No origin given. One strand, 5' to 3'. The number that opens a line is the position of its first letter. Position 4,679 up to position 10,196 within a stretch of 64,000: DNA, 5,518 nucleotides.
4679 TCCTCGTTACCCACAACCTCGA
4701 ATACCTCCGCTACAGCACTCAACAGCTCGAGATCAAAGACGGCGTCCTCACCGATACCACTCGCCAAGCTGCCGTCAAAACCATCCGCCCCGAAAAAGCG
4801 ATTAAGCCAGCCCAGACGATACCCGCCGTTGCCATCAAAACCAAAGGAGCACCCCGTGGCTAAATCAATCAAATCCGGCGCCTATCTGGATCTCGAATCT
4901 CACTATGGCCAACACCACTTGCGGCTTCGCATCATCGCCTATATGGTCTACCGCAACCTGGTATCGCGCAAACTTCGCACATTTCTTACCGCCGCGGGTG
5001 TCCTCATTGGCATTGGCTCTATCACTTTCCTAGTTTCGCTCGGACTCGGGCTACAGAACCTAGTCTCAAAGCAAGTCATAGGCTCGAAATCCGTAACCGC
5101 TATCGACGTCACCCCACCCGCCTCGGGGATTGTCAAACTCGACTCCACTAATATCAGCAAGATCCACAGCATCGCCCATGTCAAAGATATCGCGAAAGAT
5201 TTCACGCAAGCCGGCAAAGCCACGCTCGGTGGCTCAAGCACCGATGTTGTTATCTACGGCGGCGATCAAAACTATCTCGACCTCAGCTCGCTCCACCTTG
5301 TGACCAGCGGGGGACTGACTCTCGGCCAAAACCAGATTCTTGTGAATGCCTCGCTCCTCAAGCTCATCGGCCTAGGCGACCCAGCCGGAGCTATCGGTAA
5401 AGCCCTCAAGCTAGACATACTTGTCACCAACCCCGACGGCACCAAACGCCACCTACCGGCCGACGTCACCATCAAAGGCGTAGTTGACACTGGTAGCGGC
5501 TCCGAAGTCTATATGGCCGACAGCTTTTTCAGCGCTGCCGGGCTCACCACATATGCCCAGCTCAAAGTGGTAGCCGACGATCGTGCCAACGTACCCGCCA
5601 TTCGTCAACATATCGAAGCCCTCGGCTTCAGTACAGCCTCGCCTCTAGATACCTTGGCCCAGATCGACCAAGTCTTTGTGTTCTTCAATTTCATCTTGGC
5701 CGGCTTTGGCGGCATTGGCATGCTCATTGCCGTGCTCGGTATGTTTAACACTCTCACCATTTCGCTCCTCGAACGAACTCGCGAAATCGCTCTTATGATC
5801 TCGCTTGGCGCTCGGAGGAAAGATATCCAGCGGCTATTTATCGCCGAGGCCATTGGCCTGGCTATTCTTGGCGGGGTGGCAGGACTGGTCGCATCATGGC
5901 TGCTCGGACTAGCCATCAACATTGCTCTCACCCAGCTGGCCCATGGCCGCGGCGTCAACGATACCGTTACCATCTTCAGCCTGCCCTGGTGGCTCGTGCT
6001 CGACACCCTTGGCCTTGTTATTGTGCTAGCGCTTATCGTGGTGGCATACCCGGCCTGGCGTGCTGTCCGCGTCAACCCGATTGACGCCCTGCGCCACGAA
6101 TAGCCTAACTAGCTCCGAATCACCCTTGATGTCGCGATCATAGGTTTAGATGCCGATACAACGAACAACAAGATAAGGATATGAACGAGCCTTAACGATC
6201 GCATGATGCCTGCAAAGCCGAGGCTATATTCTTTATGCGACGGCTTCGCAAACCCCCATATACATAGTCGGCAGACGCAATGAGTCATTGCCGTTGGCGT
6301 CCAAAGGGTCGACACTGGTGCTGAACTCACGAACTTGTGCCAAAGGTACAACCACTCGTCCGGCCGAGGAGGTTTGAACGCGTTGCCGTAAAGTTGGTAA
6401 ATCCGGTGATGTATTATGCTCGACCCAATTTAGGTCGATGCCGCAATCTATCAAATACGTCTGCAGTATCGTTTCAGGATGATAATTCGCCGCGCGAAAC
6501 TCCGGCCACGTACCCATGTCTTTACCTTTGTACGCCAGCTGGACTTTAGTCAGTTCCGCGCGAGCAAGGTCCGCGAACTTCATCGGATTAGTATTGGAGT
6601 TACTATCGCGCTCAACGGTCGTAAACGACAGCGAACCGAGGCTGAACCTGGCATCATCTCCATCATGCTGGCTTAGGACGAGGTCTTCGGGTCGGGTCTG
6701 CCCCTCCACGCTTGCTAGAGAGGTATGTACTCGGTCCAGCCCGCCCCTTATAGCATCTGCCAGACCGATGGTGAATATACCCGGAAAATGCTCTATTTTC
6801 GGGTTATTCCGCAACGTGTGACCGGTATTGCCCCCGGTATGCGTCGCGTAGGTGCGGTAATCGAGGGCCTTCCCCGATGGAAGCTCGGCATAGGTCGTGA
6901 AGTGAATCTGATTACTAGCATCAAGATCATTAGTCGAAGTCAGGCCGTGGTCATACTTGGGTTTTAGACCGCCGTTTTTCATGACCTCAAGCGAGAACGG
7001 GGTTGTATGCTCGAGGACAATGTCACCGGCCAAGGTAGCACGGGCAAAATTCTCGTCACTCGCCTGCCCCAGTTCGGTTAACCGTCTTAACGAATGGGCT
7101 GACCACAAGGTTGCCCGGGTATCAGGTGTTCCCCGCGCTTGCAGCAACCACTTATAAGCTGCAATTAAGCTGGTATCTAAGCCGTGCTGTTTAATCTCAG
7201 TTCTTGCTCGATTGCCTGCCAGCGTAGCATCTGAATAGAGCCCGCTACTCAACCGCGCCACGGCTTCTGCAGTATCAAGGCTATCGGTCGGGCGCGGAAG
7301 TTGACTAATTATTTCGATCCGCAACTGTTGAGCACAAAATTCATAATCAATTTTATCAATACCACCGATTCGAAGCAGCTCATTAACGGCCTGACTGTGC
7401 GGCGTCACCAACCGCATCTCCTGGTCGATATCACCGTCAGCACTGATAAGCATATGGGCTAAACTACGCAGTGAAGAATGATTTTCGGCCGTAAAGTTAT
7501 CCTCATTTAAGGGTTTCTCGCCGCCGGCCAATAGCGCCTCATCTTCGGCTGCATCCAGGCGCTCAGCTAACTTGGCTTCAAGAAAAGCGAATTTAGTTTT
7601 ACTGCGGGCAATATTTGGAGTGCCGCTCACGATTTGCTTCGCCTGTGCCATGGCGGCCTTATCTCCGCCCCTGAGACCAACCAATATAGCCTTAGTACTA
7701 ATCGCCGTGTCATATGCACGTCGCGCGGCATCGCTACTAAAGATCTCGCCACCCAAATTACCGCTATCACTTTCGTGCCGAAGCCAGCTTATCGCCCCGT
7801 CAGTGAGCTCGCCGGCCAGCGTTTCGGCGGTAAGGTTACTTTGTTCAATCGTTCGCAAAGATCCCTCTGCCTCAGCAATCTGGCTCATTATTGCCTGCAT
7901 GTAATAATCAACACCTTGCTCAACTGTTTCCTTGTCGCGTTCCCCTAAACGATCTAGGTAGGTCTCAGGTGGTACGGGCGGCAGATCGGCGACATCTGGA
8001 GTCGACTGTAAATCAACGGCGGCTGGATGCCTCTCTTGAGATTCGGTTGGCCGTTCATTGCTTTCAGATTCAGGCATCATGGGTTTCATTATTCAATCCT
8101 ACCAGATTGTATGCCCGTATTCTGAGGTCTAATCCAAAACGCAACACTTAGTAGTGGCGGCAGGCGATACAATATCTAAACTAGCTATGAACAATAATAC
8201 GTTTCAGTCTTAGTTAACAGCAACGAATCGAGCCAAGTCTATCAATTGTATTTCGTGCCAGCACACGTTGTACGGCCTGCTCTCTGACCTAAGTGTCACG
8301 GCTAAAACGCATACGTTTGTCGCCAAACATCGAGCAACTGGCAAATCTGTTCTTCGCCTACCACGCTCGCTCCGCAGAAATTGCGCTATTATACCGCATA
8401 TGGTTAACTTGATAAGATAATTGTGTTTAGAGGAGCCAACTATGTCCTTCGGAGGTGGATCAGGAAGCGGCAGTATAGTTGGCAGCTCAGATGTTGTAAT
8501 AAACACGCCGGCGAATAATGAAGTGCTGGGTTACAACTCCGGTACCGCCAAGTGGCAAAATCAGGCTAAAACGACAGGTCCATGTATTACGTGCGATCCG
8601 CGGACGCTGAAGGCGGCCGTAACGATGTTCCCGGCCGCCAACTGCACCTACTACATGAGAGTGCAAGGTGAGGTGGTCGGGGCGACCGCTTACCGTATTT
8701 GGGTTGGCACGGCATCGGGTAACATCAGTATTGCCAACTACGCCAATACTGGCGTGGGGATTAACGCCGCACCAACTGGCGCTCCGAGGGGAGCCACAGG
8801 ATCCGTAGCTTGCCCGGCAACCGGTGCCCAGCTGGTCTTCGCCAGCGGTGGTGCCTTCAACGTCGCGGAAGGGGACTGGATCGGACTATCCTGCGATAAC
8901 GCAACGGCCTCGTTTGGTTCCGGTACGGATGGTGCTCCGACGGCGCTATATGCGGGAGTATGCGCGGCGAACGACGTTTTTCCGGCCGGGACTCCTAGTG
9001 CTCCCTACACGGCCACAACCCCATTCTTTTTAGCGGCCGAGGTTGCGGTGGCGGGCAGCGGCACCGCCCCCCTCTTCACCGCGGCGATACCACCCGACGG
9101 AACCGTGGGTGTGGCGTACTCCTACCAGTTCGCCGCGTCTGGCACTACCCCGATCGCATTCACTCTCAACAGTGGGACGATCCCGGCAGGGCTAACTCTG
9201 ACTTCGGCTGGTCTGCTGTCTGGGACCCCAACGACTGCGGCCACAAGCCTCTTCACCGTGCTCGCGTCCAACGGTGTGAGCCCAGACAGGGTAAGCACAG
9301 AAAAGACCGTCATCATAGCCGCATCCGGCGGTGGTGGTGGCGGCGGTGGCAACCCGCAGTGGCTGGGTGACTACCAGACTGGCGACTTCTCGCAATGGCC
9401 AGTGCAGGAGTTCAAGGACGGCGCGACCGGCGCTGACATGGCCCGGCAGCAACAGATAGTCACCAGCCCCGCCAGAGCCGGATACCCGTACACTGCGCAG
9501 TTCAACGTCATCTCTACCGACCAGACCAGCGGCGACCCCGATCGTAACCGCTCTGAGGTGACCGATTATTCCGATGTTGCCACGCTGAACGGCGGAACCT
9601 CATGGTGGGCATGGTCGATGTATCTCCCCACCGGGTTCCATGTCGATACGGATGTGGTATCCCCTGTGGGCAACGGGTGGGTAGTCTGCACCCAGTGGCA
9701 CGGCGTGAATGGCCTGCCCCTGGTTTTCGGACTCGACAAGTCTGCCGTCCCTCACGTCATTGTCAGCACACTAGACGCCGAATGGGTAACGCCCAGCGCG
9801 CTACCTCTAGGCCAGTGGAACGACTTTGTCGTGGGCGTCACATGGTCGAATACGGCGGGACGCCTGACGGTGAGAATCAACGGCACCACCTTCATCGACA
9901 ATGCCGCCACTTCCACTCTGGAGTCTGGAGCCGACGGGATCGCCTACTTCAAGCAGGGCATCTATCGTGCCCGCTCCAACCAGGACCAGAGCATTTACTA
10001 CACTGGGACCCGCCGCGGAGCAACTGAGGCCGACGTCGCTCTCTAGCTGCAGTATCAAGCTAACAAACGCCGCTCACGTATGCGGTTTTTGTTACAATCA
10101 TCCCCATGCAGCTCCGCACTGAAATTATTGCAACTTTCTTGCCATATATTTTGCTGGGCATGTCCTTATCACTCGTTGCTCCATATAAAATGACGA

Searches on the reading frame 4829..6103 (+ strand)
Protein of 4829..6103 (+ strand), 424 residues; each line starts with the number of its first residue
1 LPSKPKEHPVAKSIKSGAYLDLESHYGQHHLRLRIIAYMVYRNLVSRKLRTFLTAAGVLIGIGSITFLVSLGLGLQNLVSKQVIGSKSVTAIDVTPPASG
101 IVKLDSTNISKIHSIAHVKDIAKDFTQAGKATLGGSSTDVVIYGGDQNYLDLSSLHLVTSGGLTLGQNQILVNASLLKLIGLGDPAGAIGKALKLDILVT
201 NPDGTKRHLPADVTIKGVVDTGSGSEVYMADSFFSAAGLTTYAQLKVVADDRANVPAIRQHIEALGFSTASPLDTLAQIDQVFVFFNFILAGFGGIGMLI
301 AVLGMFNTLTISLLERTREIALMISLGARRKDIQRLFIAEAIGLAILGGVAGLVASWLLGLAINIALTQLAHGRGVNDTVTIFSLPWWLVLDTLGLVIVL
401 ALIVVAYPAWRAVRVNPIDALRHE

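Call 87: search_protein_families(library=pfam, proteins=[window:4829-6103:+], max_evalue=0.00001)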
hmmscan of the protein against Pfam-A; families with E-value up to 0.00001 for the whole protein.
window:4829-6103:+ (424 aa): 2 families
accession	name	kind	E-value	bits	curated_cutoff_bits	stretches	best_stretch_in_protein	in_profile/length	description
PF02687.27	FtsX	-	2.7e-20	73.1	25.5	1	293-417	3-120/120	FtsX-like permease C-terminal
PF12704.14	MacB_PCD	-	1.2e-16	62.1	27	1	51-264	1-206/207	MacB-like periplasmic core domain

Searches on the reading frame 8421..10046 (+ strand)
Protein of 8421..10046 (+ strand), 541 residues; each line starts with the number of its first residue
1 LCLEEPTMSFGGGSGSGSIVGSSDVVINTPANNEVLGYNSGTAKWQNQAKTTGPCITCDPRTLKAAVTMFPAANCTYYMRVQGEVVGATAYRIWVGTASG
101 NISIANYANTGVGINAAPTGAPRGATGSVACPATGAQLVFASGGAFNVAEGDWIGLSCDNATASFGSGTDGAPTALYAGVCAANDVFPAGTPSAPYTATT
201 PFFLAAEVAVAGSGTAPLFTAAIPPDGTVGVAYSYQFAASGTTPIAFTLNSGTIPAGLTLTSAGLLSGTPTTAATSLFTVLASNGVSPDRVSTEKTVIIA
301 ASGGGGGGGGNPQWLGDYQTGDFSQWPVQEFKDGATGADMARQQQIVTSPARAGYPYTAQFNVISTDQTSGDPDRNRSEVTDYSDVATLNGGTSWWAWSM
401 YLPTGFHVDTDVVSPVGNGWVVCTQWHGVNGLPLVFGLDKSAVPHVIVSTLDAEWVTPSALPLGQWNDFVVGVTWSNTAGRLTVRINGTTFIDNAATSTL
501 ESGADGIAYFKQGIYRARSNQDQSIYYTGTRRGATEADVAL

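Call 42: search_protein_families(library=pfam, proteins=[window:8421-10046:+], max_evalue=0.001)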
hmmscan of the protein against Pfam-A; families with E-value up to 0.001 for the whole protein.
window:8421-10046:+ (541 aa): 3 families
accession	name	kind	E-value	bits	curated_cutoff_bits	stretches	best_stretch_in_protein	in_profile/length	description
PF14099.13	Polysacc_lyase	-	3.6e-19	69.9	29.9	1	319-528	2-207/210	Polysaccharide lyase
PF05345.18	He_PIG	-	4.5e-08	33.9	24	1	217-286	2-83/96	Putative Ig domain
PF08787.18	Alginate_lyase2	-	0.00043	20.6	29.7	1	359-524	43-211/225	Alginate lyase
